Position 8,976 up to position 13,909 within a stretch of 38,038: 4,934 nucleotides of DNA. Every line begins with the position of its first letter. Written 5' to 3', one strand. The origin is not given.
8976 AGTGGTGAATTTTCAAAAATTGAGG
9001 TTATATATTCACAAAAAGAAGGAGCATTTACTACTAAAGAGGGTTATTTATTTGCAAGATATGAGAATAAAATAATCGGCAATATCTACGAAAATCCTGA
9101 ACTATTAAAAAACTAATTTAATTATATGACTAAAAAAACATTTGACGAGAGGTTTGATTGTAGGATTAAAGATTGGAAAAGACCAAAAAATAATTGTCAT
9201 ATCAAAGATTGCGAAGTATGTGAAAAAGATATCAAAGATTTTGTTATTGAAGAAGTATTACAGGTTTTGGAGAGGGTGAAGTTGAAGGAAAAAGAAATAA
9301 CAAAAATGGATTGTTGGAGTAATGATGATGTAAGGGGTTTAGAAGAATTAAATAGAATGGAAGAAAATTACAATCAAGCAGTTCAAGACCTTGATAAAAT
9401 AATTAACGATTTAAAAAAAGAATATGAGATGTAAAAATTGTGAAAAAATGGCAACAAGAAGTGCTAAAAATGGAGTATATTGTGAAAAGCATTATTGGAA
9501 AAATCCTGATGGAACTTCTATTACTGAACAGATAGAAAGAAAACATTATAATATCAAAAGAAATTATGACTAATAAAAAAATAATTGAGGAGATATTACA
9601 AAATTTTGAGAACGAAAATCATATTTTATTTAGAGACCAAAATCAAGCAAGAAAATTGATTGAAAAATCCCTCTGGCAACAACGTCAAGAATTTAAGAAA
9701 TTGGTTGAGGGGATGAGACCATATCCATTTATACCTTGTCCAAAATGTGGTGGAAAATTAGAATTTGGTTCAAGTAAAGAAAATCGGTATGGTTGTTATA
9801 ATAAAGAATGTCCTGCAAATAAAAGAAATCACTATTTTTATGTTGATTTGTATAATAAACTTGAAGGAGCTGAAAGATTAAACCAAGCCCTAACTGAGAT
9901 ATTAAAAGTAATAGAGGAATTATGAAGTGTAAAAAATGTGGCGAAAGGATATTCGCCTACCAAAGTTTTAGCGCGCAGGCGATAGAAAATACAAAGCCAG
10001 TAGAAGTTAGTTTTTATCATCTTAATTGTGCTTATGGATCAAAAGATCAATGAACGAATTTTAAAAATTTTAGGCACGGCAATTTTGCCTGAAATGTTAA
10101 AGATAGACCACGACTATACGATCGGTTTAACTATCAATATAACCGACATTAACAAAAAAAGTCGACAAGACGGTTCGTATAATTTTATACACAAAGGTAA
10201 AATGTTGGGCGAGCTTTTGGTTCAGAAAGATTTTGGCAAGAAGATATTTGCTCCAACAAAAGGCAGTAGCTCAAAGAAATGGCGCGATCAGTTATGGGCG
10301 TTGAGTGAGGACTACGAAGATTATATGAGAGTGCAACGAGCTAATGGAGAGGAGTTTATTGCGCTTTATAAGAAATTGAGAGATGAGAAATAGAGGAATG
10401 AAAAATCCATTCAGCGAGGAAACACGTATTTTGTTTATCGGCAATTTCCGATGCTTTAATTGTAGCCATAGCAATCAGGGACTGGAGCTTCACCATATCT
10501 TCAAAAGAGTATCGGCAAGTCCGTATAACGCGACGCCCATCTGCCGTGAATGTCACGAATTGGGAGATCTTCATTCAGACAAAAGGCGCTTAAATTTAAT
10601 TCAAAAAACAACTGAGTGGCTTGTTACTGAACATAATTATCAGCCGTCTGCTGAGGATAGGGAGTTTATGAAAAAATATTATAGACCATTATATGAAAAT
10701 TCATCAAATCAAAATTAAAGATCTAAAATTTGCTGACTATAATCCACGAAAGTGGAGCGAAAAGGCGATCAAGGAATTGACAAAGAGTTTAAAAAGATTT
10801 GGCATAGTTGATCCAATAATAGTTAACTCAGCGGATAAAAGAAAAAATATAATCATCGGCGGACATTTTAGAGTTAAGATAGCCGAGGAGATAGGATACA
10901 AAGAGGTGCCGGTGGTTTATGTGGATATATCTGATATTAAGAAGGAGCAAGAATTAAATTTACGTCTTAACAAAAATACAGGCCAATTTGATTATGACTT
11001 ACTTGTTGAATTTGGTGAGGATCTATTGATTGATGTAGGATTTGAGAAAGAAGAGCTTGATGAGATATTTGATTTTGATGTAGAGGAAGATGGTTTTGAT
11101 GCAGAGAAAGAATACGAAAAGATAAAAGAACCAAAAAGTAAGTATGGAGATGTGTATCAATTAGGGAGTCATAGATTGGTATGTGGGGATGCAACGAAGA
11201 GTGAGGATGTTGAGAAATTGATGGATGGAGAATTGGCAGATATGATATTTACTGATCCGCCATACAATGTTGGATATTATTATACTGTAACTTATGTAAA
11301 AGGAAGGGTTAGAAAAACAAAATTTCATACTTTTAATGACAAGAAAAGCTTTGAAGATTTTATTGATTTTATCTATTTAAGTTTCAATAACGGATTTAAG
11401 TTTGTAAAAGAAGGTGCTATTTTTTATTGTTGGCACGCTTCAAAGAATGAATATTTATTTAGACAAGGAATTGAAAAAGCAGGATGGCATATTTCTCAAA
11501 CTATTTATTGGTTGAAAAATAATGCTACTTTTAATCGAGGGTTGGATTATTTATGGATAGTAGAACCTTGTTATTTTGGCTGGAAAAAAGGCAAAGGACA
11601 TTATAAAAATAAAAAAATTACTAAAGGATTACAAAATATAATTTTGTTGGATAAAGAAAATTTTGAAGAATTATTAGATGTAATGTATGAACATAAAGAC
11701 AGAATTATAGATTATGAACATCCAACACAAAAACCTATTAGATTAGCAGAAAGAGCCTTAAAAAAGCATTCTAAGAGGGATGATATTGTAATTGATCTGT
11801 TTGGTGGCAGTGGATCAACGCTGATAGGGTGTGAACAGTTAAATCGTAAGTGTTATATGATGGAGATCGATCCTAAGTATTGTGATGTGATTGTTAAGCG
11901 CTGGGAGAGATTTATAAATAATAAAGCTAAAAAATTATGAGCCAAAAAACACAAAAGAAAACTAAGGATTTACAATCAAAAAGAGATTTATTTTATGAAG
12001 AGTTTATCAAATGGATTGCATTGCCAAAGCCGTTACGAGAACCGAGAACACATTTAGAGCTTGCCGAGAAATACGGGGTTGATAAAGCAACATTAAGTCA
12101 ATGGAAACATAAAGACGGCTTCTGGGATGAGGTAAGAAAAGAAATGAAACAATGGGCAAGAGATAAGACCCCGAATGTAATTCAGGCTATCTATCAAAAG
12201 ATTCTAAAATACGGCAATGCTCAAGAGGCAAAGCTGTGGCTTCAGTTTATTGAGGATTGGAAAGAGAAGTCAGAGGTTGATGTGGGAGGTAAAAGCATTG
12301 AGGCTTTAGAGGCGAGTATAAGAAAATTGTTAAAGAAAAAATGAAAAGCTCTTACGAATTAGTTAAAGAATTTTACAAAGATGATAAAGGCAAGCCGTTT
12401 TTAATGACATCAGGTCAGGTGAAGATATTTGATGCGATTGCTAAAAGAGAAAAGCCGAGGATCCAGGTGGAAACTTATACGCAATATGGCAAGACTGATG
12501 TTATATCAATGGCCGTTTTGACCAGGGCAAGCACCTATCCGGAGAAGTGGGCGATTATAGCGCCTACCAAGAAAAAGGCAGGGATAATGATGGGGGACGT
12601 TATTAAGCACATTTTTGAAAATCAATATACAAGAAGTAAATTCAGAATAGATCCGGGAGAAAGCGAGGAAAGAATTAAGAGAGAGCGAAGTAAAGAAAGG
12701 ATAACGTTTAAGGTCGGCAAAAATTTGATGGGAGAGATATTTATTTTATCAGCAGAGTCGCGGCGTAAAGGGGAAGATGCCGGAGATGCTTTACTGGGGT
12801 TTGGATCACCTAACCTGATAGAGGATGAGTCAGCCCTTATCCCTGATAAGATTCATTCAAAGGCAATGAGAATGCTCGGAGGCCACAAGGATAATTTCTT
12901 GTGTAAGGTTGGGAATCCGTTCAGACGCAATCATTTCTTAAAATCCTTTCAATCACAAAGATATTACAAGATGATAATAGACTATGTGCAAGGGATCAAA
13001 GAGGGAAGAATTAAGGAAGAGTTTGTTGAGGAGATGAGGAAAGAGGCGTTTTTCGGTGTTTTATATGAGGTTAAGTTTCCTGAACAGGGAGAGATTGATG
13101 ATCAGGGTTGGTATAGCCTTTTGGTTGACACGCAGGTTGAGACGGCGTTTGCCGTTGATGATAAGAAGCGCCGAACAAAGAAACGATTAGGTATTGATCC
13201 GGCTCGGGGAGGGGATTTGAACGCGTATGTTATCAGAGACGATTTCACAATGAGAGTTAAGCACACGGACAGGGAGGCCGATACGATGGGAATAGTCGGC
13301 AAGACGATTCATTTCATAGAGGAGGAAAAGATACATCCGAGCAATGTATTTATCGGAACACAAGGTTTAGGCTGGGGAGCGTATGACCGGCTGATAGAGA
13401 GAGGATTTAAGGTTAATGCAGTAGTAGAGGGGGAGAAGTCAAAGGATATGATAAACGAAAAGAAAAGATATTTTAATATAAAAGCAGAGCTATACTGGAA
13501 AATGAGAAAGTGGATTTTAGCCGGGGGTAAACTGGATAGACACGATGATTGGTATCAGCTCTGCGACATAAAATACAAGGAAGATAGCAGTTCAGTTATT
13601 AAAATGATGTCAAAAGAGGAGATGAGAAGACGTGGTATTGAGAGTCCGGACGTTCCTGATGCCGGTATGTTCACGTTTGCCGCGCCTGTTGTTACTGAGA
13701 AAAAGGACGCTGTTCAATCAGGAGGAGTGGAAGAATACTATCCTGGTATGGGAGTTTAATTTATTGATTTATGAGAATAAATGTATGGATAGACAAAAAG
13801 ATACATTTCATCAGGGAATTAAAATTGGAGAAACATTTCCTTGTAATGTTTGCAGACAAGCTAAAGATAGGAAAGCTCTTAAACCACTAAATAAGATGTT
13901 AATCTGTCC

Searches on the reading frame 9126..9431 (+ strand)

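Call 57: search_protein_families(library=pfam, proteins=[window:9126-9431:+], max_evalue=0.05)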
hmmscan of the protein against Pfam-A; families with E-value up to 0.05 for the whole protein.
window:9126-9431:+ (102 aa): 4 families
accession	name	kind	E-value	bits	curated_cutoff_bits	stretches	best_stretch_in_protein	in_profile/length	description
PF17279.8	DUF5344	-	0.019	15.9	27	1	41-100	8-70/87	Family of unknown function (DUF5344)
PF18460.6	HetR_C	-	0.021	15.2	27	1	68-100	30-62/79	Heterocyst differentiation regulator C-terminal Hood domain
PF25764.1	KIF21A_4th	-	0.022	14.9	33.1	1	42-101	28-78/183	KIF21A-like domain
PF10516.15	SHNi-TPR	-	0.034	14.1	21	0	79-91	14-26/38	SHNi-TPR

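Call 58: search_protein_families(library=phrogs, proteins=[window:9126-9431:+], max_evalue=0.01)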
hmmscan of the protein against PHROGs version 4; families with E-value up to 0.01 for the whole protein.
window:9126-9431:+ (102 aa): 1 family
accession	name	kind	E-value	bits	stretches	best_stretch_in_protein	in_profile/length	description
phrog_22463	-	unknown function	0.0074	17.5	1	18-99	17-98/117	-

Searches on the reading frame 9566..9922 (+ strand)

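Call 57: search_protein_families(library=pfam, proteins=[window:9566-9922:+], max_evalue=0.05)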
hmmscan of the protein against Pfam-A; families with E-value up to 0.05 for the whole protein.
window:9566-9922:+ (119 aa): 3 families
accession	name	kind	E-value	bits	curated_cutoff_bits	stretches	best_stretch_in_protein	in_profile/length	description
PF12760.12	Zn_ribbon_IS1595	-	0.0033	17.8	25.4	1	24-82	2-43/46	Transposase zinc-ribbon domain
PF08063.17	Zn_ribbon_PADR1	-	0.0076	16.5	25.1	1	55-78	2-23/42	PADR1 domain, zinc ribbon fold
PF03119.21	DNA_ligase_ZBD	-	0.014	15.7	25.8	1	58-84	2-27/27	NAD-dependent DNA ligase C4 zinc finger domain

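Call 58: search_protein_families(library=phrogs, proteins=[window:9566-9922:+], max_evalue=0.01)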
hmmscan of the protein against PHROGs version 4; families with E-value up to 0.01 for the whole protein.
window:9566-9922:+ (119 aa): 0 families

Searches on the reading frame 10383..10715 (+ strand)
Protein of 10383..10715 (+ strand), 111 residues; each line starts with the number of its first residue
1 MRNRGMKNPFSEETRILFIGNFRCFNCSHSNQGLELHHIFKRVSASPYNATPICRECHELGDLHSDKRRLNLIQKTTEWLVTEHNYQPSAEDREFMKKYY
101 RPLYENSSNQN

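Call 57: search_protein_families(library=pfam, proteins=[window:10383-10715:+], max_evalue=0.05)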
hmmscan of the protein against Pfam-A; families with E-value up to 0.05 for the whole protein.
window:10383-10715:+ (111 aa): 0 families

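Call 58: search_protein_families(library=phrogs, proteins=[window:10383-10715:+], max_evalue=0.01)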
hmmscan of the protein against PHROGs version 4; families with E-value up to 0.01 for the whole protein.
window:10383-10715:+ (111 aa): 4 families
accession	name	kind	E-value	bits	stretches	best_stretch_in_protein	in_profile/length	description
phrog_119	-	DNA, RNA and nucleotide metabolism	0.00027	20.9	1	20-78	202-271/443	HNH endonuclease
phrog_8048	-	DNA, RNA and nucleotide metabolism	0.0015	18.8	1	19-77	174-241/273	HNH endonuclease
phrog_5956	-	DNA, RNA and nucleotide metabolism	0.0027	18.4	1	21-78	59-124/138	HNH endonuclease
phrog_1588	-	unknown function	0.0074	17.1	1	22-68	37-93/132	-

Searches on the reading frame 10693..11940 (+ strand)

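Call 11: search_protein_families(library=pfam, proteins=[window:10693-11940:+], max_evalue=0.01)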
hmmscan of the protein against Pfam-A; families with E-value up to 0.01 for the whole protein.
window:10693-11940:+ (415 aa): 3 families
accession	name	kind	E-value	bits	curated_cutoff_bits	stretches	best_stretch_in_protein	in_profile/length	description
PF01555.25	N6_N4_Mtase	-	2.1e-30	106.8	26.7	1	183-401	2-220/221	DNA methylase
PF02195.25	ParB_N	-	1.8e-13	50.8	26.3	1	2-83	2-84/95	ParB N-terminal domain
PF03602.21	Cons_hypoth95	-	1.3e-06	28.6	24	0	344-408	23-88/182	Conserved hypothetical protein 95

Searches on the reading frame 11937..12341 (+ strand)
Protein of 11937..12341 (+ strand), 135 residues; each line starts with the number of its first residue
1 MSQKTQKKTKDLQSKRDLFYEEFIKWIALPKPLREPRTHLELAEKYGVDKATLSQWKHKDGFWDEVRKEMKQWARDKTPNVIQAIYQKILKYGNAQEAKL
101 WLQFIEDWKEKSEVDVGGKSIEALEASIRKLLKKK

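Call 57: search_protein_families(library=pfam, proteins=[window:11937-12341:+], max_evalue=0.05)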
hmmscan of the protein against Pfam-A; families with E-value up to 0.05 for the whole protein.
window:11937-12341:+ (135 aa): 5 families
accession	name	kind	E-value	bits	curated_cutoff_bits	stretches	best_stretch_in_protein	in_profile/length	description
PF13022.12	HTH_Tnp_1_2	-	2.1e-07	31.5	27.9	1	35-114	25-105/122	Helix-turn-helix of insertion element transposase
PF01527.26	HTH_Tnp_1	-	0.0056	17.3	24.1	1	33-60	20-47/75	Transposase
PF23125.1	Xre-MbcA-ParS_M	-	0.011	15.9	27.8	0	41-60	6-25/51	Antitoxin Xre/MbcA/ParS-like, middle domain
PF08822.17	DUF1804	-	0.018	15.4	29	1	38-92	21-78/164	Protein of unknown function (DUF1804)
PF07022.19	Phage_CI_repr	-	0.023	15.5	22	0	40-62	16-38/65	Bacteriophage CI repressor helix-turn-helix domain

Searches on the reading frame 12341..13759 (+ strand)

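Call 11: search_protein_families(library=pfam, proteins=[window:12341-13759:+], max_evalue=0.01)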
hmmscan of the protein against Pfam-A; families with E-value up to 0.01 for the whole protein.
window:12341-13759:+ (472 aa): 1 family
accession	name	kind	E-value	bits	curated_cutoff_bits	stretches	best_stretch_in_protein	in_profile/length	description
PF05876.18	GpA_ATPase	-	0.0033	17.5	25.6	1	26-97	15-86/247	Phage terminase large subunit gpA, ATPase domain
